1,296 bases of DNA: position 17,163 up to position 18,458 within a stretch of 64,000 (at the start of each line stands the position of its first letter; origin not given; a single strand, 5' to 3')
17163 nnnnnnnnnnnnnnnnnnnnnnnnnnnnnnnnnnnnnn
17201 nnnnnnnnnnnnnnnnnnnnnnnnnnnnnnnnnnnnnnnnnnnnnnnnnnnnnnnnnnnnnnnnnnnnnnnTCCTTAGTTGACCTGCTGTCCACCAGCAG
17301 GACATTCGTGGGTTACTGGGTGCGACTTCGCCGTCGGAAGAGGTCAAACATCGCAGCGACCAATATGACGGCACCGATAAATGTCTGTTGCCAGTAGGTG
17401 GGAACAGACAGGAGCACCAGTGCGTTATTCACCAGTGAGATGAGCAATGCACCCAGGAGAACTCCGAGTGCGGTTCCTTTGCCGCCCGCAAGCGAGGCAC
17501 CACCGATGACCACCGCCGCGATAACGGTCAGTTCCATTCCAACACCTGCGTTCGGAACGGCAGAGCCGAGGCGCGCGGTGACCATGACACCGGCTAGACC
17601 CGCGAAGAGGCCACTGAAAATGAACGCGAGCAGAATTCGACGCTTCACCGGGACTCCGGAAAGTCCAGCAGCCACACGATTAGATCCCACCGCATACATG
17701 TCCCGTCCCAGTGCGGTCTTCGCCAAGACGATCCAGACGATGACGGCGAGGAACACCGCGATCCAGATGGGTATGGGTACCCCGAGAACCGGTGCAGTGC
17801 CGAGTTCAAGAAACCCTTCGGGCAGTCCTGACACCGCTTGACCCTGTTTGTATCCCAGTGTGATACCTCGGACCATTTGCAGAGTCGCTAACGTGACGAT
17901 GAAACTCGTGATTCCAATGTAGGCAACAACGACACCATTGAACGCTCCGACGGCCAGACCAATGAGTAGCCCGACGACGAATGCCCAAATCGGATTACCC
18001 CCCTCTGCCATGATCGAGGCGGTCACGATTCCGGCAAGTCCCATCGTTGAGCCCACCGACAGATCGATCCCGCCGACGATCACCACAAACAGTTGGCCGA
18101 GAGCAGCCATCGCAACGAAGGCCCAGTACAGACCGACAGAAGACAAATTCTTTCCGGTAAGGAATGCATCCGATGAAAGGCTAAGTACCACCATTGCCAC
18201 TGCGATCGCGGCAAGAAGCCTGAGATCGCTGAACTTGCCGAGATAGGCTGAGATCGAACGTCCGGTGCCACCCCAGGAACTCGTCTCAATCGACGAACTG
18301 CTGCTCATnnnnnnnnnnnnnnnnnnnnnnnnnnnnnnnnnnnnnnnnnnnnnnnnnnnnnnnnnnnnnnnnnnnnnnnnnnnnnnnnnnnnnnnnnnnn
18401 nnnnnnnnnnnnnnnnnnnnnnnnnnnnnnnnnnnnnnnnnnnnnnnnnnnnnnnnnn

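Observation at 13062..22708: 9.5-kb lower-GC catabolic island at the 3' end of dnaB, bracketed by 64-nt direct repeats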

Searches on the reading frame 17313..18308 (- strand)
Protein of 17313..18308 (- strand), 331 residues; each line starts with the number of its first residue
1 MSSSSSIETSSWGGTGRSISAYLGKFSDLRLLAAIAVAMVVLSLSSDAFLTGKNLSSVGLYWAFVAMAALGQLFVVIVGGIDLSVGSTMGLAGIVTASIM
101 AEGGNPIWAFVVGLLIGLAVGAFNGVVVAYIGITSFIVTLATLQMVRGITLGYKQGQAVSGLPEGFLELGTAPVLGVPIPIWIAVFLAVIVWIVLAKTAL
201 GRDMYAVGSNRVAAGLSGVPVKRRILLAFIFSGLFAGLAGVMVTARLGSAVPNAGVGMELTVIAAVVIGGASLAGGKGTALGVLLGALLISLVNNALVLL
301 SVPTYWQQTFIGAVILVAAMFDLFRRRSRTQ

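Call 8: search_protein_families(library=pfam, proteins=[window:17313-18308:-])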
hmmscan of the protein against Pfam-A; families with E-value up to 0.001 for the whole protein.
window:17313-18308:- (331 aa): 1 family
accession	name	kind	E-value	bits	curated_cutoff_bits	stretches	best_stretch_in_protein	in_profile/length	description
PF02653.21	BPD_transp_2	-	3.8e-46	157.8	26.8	1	61-318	8-268/269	Branched-chain amino acid transport system / permease component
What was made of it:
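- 17313..18308 (-): Sugar ABC transporter permease. PF02653 (call 8)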

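Call 9: search_protein_families(library=ncbifam, proteins=[window:17313-18308:-])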
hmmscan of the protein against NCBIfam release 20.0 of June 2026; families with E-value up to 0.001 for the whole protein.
window:17313-18308:- (331 aa): 12 families
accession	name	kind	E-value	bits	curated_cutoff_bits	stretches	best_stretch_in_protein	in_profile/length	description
NF007252.0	PRK09699.1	equivalog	5.6e-72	242.8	396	1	19-322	19-321/326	D-allose ABC transporter permease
NF008441.0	PRK11285.1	equivalog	8.1e-70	235.5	378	1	26-329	27-330/333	L-arabinose ABC transporter permease AraH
NF007067.0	PRK09512.1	equivalog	4.2e-65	220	398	1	30-322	21-317/321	ribose ABC transporter permease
NF040906.3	GguB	equivalog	7.2e-63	213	450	2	175-327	222-374/375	multiple monosaccharide ABC transporter permease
NF011961.0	PRK15432.1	equivalog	2.9e-49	168.1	388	1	28-322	10-304/344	autoinducer 2 ABC transporter permease LsrC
NF007014.0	PRK09478.1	equivalog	1.7e-46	159.1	386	1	33-324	20-330/336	galactose/methyl galactoside ABC transporter permease MglC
NF041862.1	YtfT_transport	equivalog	3.3e-37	128.4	535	1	63-318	64-320/339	galactofuranose ABC transporter, ATP-binding protein YtfT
NF008630.0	PRK11618.1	equivalog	2.3e-36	125.7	363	1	40-320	21-307/331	galactofuranose ABC transporter, permease protein YjfF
NF011612.1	PRK15038.1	equivalog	4.3e-34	118.1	500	1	61-319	38-302/322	autoinducer 2 ABC transporter permease LsrD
TIGR03409.1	urea_trans_UrtB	equivalog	2.7e-07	30.5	250.3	1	134-308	99-268/291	urea ABC transporter permease subunit UrtB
NF008450.0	PRK11301.1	subfamily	9.3e-06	25.3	366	1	184-295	271-377/418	high-affinity branched-chain amino acid ABC transporter permease LivM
TIGR03408.1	urea_trans_UrtC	equivalog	0.00057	19.7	296.2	1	183-320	174-304/313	urea ABC transporter permease subunit UrtC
